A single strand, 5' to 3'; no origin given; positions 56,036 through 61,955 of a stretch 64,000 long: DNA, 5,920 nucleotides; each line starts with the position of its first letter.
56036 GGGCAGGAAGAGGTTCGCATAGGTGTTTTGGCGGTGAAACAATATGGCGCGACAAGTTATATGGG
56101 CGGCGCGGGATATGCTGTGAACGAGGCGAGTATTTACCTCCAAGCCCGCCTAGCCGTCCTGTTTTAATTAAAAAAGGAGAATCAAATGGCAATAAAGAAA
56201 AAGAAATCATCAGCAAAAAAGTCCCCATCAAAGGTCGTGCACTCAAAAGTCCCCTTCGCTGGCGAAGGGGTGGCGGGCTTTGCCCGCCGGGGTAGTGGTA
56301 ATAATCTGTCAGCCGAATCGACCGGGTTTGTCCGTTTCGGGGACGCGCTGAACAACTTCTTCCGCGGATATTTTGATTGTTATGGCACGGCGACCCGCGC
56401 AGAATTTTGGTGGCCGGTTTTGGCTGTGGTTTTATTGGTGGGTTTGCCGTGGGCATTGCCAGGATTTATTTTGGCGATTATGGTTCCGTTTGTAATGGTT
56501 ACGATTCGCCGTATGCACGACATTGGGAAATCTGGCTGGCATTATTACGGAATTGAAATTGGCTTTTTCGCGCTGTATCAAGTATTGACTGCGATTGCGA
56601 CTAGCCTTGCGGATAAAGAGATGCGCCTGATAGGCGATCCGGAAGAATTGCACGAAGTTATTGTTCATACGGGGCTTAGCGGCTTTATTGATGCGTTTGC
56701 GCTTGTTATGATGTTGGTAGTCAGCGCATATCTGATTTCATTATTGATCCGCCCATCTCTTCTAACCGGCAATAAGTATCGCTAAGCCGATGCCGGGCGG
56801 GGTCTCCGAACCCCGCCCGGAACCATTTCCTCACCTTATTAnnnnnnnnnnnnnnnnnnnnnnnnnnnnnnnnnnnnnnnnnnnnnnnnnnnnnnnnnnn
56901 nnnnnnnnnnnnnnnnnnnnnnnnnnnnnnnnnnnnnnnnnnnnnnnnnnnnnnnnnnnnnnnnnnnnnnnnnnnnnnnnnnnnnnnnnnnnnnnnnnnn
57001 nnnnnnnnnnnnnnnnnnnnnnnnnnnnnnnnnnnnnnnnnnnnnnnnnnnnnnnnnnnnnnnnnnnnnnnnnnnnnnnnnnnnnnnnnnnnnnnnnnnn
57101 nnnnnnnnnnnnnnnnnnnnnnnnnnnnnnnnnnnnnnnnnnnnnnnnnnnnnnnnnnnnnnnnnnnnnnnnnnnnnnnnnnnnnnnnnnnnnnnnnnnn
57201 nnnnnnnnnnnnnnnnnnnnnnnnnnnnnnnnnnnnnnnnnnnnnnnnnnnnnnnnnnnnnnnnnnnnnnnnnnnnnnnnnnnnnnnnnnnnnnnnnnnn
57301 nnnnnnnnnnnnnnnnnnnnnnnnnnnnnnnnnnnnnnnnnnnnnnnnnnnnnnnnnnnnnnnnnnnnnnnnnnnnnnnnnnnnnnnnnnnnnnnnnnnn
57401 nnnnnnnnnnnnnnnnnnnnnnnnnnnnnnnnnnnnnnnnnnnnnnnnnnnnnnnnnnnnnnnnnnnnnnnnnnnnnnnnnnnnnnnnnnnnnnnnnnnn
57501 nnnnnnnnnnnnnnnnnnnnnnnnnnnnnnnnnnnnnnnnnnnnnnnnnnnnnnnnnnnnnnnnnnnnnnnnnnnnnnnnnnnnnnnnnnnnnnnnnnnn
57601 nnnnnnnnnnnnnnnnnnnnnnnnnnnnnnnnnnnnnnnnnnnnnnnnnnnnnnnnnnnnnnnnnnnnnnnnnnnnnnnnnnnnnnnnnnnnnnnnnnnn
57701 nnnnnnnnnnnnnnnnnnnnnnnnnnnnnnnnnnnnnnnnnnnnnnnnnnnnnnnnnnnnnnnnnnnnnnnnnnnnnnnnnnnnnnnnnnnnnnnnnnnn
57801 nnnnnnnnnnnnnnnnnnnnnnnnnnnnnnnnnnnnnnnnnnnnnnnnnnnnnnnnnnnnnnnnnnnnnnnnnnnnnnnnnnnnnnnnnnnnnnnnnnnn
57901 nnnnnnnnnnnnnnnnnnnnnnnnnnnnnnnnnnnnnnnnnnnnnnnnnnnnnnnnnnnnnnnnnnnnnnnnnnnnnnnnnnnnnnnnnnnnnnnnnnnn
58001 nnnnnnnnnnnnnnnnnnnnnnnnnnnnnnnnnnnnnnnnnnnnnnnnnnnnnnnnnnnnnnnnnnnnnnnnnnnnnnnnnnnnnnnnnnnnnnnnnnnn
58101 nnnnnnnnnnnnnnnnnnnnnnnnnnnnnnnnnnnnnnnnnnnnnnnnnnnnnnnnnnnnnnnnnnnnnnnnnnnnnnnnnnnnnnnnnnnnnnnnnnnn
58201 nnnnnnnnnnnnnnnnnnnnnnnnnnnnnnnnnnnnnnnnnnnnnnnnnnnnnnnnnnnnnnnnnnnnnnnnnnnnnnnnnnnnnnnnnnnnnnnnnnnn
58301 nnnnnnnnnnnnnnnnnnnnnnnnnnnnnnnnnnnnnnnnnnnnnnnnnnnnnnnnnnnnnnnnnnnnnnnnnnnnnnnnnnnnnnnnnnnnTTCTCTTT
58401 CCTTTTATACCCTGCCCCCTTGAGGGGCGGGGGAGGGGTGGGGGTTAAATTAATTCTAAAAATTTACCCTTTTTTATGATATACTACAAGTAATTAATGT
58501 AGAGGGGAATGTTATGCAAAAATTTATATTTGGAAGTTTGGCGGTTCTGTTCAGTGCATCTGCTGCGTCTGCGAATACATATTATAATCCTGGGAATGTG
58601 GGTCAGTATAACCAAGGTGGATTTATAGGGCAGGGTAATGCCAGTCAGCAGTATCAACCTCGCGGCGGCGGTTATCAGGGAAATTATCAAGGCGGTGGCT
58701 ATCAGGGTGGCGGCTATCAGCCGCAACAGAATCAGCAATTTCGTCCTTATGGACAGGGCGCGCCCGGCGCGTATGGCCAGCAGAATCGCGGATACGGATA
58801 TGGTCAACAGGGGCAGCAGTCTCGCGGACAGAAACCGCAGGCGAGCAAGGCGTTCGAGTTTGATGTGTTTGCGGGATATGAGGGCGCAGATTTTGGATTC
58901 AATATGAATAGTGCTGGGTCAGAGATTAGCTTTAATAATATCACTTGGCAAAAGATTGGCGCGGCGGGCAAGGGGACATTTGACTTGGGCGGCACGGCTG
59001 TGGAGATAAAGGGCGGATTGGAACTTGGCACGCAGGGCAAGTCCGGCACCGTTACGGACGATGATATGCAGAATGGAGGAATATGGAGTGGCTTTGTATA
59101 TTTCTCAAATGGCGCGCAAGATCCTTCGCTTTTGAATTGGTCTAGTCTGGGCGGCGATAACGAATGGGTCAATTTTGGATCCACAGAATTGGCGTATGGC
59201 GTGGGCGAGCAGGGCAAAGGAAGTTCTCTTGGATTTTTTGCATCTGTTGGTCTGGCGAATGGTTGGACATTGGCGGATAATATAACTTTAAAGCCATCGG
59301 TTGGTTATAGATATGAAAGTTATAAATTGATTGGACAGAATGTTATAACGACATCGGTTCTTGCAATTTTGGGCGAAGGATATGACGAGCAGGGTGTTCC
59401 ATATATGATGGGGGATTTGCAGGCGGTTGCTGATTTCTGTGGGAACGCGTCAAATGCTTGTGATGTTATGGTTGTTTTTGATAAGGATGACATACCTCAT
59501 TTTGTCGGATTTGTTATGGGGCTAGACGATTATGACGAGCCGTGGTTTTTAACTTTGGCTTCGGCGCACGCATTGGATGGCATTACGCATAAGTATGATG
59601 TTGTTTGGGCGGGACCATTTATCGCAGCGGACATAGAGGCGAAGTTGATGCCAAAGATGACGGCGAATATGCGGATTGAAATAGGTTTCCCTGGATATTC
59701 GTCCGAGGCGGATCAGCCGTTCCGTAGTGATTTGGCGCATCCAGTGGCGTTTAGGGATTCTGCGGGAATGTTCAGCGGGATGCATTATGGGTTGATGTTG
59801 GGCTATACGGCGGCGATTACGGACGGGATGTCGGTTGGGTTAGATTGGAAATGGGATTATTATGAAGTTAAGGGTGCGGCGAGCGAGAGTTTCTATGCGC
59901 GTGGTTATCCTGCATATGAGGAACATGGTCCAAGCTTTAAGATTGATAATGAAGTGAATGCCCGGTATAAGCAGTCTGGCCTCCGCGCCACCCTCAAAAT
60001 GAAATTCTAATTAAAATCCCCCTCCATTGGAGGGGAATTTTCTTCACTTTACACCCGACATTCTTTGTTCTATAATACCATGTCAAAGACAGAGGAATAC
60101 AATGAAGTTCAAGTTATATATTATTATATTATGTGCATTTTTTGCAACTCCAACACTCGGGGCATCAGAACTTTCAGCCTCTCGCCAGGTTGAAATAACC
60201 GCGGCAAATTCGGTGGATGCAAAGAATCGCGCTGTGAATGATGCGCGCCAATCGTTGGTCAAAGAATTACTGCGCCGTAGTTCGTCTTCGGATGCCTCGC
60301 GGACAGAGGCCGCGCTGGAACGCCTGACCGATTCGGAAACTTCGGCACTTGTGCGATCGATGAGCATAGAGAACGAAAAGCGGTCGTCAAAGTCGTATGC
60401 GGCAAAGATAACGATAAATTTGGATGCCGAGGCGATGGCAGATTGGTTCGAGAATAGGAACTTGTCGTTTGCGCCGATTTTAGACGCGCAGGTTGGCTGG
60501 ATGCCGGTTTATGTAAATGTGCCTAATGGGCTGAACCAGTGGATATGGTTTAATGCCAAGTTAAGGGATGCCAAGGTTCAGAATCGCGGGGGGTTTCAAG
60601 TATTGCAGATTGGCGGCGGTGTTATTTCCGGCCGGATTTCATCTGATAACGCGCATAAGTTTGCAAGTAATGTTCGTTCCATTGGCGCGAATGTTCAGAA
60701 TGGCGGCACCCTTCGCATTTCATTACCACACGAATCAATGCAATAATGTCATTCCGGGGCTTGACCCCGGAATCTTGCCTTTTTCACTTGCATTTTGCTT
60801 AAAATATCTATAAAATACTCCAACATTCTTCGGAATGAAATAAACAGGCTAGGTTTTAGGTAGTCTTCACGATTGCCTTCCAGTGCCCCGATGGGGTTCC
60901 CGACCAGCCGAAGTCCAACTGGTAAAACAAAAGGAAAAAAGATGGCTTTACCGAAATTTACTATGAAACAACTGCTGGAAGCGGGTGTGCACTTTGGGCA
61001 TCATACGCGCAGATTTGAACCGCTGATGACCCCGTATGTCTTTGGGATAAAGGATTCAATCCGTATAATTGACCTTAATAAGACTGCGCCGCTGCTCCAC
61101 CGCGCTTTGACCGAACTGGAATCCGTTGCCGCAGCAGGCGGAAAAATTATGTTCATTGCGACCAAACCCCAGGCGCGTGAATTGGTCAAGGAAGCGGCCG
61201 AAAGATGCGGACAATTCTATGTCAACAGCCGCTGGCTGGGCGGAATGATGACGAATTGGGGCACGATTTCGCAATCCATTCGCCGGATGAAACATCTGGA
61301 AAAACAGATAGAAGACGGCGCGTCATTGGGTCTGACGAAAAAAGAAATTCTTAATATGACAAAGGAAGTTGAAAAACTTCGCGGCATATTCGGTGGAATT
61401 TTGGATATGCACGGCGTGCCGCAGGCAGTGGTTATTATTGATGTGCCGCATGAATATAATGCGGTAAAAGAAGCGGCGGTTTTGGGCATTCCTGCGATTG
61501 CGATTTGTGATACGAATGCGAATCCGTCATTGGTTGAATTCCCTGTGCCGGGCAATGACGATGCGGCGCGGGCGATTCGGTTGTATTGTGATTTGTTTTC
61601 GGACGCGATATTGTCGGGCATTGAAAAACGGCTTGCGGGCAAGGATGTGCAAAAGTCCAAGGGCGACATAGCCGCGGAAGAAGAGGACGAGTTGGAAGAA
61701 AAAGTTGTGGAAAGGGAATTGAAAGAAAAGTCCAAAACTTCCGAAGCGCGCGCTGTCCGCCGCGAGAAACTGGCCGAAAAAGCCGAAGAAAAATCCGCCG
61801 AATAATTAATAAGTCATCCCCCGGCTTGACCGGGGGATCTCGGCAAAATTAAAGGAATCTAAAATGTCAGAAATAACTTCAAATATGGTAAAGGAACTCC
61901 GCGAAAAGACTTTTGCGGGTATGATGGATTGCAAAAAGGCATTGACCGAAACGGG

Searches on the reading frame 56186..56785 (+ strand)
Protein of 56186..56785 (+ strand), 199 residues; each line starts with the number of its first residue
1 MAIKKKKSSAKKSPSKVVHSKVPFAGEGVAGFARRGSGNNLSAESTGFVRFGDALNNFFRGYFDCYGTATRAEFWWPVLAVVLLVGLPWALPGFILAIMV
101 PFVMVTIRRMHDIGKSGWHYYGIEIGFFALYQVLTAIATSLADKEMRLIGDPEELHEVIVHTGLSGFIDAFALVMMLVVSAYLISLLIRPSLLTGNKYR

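Call 69: search_protein_families(library=pfam, proteins=[window:56186-56785:+], max_evalue=0.001)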
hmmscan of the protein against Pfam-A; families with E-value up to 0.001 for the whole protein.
window:56186-56785:+ (199 aa): 1 family
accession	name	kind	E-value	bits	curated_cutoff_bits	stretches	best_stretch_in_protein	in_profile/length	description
PF05656.20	DUF805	-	5.9e-11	43.2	25.7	1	93-166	53-89/111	Protein of unknown function (DUF805)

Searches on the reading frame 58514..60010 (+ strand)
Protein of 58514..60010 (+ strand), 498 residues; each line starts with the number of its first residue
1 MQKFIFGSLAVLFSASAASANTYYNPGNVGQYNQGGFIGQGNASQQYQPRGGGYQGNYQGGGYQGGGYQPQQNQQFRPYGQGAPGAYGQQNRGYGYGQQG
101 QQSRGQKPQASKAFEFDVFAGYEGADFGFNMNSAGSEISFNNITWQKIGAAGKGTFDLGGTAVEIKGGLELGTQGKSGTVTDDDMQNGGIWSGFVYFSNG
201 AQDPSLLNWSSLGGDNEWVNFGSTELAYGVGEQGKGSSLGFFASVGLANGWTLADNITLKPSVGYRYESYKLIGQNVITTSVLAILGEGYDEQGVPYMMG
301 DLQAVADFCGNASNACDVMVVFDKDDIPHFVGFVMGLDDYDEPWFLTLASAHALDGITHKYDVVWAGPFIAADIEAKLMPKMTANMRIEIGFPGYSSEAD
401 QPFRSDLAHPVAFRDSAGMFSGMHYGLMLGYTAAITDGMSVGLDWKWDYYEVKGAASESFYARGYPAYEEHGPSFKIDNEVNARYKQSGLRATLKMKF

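Call 69: search_protein_families(library=pfam, proteins=[window:58514-60010:+], max_evalue=0.001)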
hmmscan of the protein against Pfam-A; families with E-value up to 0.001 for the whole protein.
window:58514-60010:+ (498 aa): 1 family
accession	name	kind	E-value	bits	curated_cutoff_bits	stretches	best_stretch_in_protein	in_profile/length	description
PF17251.8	Pom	-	2.6e-07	30.7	22.4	1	230-449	89-242/285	Protochlamydia outer membrane protein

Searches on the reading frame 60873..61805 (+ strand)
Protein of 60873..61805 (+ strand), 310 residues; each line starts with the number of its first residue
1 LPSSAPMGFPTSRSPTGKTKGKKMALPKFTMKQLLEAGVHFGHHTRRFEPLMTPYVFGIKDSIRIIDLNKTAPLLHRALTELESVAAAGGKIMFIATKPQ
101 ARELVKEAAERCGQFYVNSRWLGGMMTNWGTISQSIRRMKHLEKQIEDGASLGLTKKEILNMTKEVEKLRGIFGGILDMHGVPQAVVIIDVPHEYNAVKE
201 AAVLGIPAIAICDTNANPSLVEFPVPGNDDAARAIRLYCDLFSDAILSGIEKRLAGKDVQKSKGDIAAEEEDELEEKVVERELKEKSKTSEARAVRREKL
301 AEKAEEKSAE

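Call 69: search_protein_families(library=pfam, proteins=[window:60873-61805:+], max_evalue=0.001)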
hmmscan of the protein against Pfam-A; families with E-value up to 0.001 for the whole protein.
window:60873-61805:+ (310 aa): 1 family
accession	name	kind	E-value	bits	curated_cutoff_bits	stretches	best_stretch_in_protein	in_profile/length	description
PF00318.25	Ribosomal_S2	-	8.3e-84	280.6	26.1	1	34-249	1-216/216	Ribosomal protein S2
